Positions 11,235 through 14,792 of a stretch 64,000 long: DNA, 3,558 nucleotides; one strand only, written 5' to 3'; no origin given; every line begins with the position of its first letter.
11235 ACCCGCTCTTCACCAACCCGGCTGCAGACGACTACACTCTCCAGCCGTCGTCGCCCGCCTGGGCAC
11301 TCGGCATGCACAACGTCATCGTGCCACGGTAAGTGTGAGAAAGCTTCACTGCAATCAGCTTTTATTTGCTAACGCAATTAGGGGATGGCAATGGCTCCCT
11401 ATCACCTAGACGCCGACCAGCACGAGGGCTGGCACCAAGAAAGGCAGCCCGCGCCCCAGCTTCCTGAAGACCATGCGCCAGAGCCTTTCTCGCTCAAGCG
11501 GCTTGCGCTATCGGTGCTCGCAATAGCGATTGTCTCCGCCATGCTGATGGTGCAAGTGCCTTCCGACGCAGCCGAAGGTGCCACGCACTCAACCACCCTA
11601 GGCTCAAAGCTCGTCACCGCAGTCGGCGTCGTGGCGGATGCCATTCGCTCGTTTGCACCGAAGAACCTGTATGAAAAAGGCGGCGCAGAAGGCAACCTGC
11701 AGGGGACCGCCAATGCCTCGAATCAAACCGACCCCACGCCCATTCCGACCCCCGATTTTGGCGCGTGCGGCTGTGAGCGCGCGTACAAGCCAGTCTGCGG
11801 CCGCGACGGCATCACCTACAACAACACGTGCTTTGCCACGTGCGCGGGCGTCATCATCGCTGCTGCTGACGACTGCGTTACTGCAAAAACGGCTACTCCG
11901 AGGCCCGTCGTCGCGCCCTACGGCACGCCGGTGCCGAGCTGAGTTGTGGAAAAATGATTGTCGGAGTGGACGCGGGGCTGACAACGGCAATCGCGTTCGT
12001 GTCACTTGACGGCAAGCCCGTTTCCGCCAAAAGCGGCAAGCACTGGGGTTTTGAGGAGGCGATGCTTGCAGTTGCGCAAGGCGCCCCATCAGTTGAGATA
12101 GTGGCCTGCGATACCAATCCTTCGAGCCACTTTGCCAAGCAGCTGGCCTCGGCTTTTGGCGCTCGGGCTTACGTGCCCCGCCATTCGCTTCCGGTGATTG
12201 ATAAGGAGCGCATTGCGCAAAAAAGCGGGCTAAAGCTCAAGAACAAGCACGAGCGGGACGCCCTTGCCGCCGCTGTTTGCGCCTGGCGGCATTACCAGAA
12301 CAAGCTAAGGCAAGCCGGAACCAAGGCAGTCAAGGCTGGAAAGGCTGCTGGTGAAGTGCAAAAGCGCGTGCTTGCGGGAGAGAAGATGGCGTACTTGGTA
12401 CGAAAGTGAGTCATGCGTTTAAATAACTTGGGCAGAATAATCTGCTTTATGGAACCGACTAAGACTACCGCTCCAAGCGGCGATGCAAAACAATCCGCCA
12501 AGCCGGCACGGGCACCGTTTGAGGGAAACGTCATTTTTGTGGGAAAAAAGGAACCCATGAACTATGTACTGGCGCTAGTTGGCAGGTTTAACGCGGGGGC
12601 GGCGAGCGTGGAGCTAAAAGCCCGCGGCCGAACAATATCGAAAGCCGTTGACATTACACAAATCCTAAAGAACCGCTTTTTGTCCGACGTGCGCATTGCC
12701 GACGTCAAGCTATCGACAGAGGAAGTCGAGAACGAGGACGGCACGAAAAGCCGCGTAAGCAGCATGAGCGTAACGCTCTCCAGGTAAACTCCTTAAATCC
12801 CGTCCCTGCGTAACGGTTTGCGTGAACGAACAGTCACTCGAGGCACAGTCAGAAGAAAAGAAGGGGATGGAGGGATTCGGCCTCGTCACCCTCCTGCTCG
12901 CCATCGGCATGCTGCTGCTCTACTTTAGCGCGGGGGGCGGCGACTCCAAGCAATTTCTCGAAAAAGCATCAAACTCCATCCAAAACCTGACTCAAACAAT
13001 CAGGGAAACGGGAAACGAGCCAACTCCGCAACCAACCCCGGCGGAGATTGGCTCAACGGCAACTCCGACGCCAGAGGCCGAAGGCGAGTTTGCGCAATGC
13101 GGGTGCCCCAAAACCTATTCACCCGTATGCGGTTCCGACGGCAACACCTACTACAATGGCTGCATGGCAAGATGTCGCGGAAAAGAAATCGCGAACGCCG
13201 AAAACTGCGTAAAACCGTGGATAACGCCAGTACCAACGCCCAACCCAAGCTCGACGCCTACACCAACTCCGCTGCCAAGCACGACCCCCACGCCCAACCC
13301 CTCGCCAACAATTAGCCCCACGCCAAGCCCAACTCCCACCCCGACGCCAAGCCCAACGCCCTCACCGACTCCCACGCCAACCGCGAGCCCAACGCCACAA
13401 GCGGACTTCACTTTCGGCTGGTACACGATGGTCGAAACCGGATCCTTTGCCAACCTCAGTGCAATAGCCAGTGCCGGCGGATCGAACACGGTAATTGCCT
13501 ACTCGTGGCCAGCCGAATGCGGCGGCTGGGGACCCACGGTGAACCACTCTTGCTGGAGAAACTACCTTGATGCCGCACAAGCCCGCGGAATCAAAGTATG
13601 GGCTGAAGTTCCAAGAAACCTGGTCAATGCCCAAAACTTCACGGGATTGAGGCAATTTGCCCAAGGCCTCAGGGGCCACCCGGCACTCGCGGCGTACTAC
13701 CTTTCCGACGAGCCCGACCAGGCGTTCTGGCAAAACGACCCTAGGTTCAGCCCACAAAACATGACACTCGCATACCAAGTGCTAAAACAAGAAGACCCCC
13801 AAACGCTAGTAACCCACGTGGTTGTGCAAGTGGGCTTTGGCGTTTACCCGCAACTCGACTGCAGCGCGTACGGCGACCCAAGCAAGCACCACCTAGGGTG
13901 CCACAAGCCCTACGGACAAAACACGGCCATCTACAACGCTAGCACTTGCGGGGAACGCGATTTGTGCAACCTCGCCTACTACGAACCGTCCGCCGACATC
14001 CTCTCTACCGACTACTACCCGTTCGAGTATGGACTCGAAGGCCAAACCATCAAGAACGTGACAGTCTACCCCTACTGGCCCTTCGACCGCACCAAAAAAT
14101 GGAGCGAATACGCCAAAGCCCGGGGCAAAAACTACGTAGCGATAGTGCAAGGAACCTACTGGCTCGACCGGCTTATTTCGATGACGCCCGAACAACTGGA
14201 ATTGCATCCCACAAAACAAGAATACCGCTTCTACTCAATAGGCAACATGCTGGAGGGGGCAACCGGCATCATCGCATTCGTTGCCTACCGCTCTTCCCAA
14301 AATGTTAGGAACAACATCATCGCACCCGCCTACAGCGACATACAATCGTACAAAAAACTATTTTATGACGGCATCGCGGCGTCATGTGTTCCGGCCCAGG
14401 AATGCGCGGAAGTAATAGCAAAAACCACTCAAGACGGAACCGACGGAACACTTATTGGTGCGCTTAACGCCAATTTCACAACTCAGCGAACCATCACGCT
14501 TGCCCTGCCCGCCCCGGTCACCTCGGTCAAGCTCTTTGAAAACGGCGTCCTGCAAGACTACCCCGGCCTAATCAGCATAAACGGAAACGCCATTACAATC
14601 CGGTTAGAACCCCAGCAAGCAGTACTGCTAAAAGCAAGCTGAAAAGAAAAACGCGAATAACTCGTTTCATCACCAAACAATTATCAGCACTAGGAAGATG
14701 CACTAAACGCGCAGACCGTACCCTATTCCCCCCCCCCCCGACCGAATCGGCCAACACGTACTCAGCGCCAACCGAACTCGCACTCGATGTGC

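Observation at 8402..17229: Tandem array of four membrane-anchored Kazal-domain fusion proteins with swappable carbohydrate-active modules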

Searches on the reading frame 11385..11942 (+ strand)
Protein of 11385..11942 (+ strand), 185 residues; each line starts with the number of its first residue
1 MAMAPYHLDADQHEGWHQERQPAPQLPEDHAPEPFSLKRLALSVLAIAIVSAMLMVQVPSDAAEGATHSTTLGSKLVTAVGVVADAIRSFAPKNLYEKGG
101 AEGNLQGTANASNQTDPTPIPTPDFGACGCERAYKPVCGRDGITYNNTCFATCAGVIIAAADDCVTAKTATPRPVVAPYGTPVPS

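Call 3: search_protein_families(library=pfam, proteins=[window:11385-11942:+], max_evalue=0.1)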
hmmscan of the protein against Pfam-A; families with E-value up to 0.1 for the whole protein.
window:11385-11942:+ (185 aa): 2 families
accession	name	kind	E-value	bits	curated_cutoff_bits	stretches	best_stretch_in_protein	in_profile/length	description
PF00050.26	Kazal_1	-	1.1e-07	32.1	21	1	129-153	8-31/49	Kazal-type serine protease inhibitor domain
PF07648.20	Kazal_2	-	8.2e-06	26.3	22.8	1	127-153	3-33/48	Kazal-type serine protease inhibitor domain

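Call 4: search_protein_families(library=ncbifam, proteins=[window:11385-11942:+], max_evalue=0.1)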
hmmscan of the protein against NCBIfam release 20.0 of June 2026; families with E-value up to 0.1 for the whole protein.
window:11385-11942:+ (185 aa): 2 families
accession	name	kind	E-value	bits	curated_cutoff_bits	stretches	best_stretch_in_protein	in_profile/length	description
TIGR00805.1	oat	subfamily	8.3e-05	20.8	280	1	127-160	456-490/639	OAT family organic anion transporter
NF051860.1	PolglcturonPglAAgro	equivalog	0.025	13.2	600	1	4-90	398-485/502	polygalacturonase PglA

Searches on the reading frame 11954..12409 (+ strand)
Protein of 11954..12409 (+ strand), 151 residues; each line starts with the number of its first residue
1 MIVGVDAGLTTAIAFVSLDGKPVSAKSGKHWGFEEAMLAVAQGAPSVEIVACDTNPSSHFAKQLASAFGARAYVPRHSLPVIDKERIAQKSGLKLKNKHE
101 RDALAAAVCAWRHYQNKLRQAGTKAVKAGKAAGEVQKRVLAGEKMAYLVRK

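Call 3: search_protein_families(library=pfam, proteins=[window:11954-12409:+], max_evalue=0.1)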
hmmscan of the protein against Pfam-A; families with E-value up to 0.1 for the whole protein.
window:11954-12409:+ (151 aa): 2 families
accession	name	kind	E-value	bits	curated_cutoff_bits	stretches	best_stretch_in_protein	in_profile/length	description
PF04312.18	DUF460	-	1.7e-25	89.7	28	1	1-107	32-135/135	Protein of unknown function (DUF460)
PF09989.15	DUF2229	-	0.074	13.1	29.4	1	88-142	136-187/218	CoA enzyme activase uncharacterised domain (DUF2229)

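Call 4: search_protein_families(library=ncbifam, proteins=[window:11954-12409:+], max_evalue=0.1)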
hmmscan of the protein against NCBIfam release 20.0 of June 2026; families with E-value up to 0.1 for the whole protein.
window:11954-12409:+ (151 aa): 1 family
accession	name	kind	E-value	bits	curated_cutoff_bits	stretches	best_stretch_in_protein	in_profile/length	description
NF041722.1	phane_AmcA_3a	equivalog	0.02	15.6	65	1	101-116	31-46/58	multiple cyclophane-containing RiPP AmcA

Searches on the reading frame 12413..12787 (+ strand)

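Call 3: search_protein_families(library=pfam, proteins=[window:12413-12787:+], max_evalue=0.1)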
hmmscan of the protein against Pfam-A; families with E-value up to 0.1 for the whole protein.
window:12413-12787:+ (124 aa): 2 families
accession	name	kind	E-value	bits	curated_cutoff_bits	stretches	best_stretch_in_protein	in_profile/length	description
PF01918.27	Alba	-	1.9e-17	63.2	25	1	39-101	1-65/66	Alba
PF02167.20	Cytochrom_C1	-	0.073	13.2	22.8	1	25-119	89-172/219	Cytochrome C1 family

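Call 4: search_protein_families(library=ncbifam, proteins=[window:12413-12787:+], max_evalue=0.1)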
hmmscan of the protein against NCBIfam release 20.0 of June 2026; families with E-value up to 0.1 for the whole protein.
window:12413-12787:+ (124 aa): 2 families
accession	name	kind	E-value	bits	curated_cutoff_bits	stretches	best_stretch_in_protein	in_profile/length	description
NF003088.0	PRK04015.1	subfamily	7.3e-32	109.4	90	1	37-123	4-90/92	DNA/RNA-binding protein AlbA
TIGR00285.1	TIGR00285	equivalog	7.6e-30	102.8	88.25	1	39-123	2-86/87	DNA-binding protein Alba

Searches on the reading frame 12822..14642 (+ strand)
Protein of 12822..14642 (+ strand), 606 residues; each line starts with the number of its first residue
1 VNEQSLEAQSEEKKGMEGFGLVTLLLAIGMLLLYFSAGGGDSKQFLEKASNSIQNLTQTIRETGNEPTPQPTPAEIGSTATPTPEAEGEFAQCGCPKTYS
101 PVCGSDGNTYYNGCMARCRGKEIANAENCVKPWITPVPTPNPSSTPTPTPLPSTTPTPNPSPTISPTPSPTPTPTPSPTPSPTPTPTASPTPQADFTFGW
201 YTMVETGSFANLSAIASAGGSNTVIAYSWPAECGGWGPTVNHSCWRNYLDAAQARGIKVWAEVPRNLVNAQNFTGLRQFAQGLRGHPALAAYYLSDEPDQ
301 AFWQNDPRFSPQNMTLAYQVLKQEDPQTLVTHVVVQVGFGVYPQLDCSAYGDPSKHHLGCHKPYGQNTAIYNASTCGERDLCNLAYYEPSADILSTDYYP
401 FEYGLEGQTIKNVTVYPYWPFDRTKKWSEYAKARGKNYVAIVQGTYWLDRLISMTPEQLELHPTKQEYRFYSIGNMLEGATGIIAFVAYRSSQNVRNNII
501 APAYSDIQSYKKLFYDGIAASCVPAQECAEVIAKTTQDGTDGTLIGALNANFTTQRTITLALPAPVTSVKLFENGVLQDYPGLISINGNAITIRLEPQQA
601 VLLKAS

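Call 3: search_protein_families(library=pfam, proteins=[window:12822-14642:+], max_evalue=0.1)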
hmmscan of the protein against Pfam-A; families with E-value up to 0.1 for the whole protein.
window:12822-14642:+ (606 aa): 2 families
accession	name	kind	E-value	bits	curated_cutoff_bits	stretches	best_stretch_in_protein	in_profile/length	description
PF00050.26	Kazal_1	-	3.4e-07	30.6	21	1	94-118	8-31/49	Kazal-type serine protease inhibitor domain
PF07648.20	Kazal_2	-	8.2e-07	29.5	22.8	1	92-121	3-37/48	Kazal-type serine protease inhibitor domain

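Call 4: search_protein_families(library=ncbifam, proteins=[window:12822-14642:+], max_evalue=0.1)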
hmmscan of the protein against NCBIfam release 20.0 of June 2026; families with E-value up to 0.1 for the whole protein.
window:12822-14642:+ (606 aa): 1 family
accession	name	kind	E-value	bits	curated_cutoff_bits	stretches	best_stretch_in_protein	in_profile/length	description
TIGR00805.1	oat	subfamily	0.00039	18.5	280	1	91-126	455-490/639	OAT family organic anion transporter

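Call 8: find_encoding_contigs(protein=window:12822-14642:+, flank=10000, max_places=6)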
Protein window:12822-14642:+ (606 aa): no gene with exactly this product is on record in the collection.

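Call 13: find_homologous_proteins(query=window:12822-14642:+, max_evalue=0.001)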
Query window:12822-14642:+ (606 aa): 437 proteins with E <= 0.001 among 8000 candidates; the best 120 are listed.
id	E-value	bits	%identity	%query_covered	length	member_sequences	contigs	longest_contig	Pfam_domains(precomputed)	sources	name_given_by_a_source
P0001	0.0e+0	1416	100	100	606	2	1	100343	PF07648.21,PF00050.27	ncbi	-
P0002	7.5e-156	538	49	85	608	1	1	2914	PF07648.21,PF00050.27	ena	-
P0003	8.6e-18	82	42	16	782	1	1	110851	PF13385.14,PF07648.21,PF00050.27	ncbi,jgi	jgi:hypothetical protein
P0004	1.4e-17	81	56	17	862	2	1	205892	PF02412.24,PF13229.13,PF22842.4,PF07648.21,PF00050.27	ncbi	-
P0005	2.3e-13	67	-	-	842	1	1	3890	-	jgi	jgi:hypothetical protein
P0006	7.9e-13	66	-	-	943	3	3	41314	-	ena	-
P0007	8.1e-13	66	-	-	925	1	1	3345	PF13365.13,PF00089.33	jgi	jgi:hypothetical protein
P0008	3.6e-12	63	-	-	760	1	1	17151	PF01546.34,PF04389.23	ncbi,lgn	-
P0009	1.6e-11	61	-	-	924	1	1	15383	-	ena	-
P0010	2.0e-11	61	29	8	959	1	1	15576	PF13385.14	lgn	-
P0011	7.1e-11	59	-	-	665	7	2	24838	-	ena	-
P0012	9.0e-11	59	-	-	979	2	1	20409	PF13205.13,PF05887.17,PF09136.17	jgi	-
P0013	1.0e-10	59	58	7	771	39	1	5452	PF00553.26,PF03067.22,PF00704.35,PF09478.17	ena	-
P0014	1.1e-10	59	-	-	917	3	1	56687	PF00553.26,PF00150.25,PF05887.17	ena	-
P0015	1.3e-10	58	-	-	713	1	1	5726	PF00932.26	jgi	jgi:predicted extracellular nuclease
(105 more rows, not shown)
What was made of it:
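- Tried and rejected: The first homology search with full-length K3 was swamped by PT-linker low-complexity hits (call 13).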

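Call 16: find_encoding_contigs(protein=P0001, flank=3000, max_places=3)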
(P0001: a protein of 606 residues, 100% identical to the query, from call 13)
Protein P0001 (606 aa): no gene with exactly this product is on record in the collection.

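Call 17: find_encoding_contigs(protein=P0003, flank=10000, max_places=3)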
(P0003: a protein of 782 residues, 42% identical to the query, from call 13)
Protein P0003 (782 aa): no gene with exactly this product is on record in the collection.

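Call 18: find_encoding_contigs(protein=P0004, flank=10000, max_places=3)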
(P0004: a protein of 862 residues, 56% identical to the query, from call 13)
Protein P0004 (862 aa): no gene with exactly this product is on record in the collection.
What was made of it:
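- Tried and rejected: Exact-sequence contig look-ups for the window's own K3, P0001, P0003 and P0004 found nothing on record (calls 8, 16-18).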

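Call 19: list_cluster_members(proteins=[P0001, P0002, P0003, P0004])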
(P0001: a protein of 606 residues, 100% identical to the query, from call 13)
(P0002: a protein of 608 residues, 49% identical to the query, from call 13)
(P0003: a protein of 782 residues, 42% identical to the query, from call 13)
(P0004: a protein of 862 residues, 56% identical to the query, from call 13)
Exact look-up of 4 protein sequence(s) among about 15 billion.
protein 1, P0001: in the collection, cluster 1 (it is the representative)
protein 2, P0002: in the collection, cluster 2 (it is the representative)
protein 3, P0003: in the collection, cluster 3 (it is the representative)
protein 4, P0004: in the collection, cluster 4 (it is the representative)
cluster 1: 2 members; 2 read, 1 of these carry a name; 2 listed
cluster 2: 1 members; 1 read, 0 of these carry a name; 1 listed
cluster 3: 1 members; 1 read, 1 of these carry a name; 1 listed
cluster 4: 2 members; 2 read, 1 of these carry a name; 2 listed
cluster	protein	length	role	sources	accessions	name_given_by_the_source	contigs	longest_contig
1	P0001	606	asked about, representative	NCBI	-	-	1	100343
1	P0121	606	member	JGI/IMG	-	cell division septation protein DedD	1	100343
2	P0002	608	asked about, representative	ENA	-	-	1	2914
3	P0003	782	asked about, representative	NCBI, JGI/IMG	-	hypothetical protein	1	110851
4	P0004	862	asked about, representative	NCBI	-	-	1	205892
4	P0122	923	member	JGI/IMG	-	hypothetical protein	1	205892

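Call 25: search_protein_families(library=pfam, proteins=[P0122, P0003], max_evalue=0.01)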
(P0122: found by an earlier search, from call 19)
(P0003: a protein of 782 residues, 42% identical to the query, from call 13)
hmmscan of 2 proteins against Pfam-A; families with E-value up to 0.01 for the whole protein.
P0122 (923 aa): 6 families
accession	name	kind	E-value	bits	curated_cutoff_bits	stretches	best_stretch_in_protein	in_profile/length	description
PF07648.20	Kazal_2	-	1.2e-07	32.2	22.8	1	120-147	3-34/48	Kazal-type serine protease inhibitor domain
PF13229.12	Beta_helix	-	2.5e-07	30.9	25.9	1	692-793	33-115/158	Right handed beta helix region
PF02412.23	TSP_3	-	2.2e-06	27.7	25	1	224-245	15-36/36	Thrombospondin type 3 repeat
PF00050.26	Kazal_1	-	1.3e-05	25.6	21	1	120-144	7-30/49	Kazal-type serine protease inhibitor domain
PF21231.2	GH141_M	-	2.1e-05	24.9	27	1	464-497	123-156/156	GH141 insertion domain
PF17161.10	DUF5123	-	4.2e-05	25.1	35.1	1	778-902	5-106/113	Domain of unknown function (DUF5123)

P0003 (782 aa): 3 families
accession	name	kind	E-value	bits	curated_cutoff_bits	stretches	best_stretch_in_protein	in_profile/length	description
PF13385.13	Laminin_G_3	-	2.9e-20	73.4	27.6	1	222-379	4-151/151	Concanavalin A-like lectin/glucanases superfamily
PF07648.20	Kazal_2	-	5.1e-07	30.1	22.8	1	70-97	2-33/48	Kazal-type serine protease inhibitor domain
PF00050.26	Kazal_1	-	2.6e-06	27.8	21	1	73-97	8-31/49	Kazal-type serine protease inhibitor domain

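Call 62: find_encoding_contigs(protein=P0002, flank=5000, max_places=3)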
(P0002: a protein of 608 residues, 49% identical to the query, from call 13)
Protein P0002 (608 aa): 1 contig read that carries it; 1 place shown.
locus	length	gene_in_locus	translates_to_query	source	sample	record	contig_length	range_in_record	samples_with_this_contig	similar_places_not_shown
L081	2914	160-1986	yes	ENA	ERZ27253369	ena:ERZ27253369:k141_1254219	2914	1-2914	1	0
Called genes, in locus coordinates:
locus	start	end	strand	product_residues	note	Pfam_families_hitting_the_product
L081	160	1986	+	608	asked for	PF00050:Kazal_1 (weak), PF07648:Kazal_2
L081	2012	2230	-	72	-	-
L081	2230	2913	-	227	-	?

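Call 63: find_encoding_contigs(protein=P0122, flank=10000, max_places=3)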
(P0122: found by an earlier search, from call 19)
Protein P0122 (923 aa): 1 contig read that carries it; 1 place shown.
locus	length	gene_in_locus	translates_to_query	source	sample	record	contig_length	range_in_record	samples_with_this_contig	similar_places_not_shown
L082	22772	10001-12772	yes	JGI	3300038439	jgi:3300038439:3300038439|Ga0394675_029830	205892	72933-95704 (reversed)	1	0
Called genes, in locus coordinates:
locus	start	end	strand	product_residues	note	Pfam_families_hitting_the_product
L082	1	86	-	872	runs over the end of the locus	-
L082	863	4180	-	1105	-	PF13620:CarboxypepD_reg (faint)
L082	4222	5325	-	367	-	-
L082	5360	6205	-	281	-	PF00483:NTP_transferase, PF12804:NTP_transf_3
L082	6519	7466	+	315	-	PF03320:FBPase_glpX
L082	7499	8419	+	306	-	PF09863:DUF2090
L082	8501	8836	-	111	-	-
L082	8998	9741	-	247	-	-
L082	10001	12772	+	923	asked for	PF00050:Kazal_1 (weak), PF07648:Kazal_2, PF02412:TSP_3 (faint), PF13229:Beta_helix (faint), PF22842:Pel9A-like_beta_helix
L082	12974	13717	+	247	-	PF01925:TauE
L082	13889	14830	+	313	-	PF02661:Fic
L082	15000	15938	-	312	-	PF02661:Fic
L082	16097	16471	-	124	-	PF01850:PIN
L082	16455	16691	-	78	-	-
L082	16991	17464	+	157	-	PF22811:Zn_ribbon_NrdR, PF03477:ATP-cone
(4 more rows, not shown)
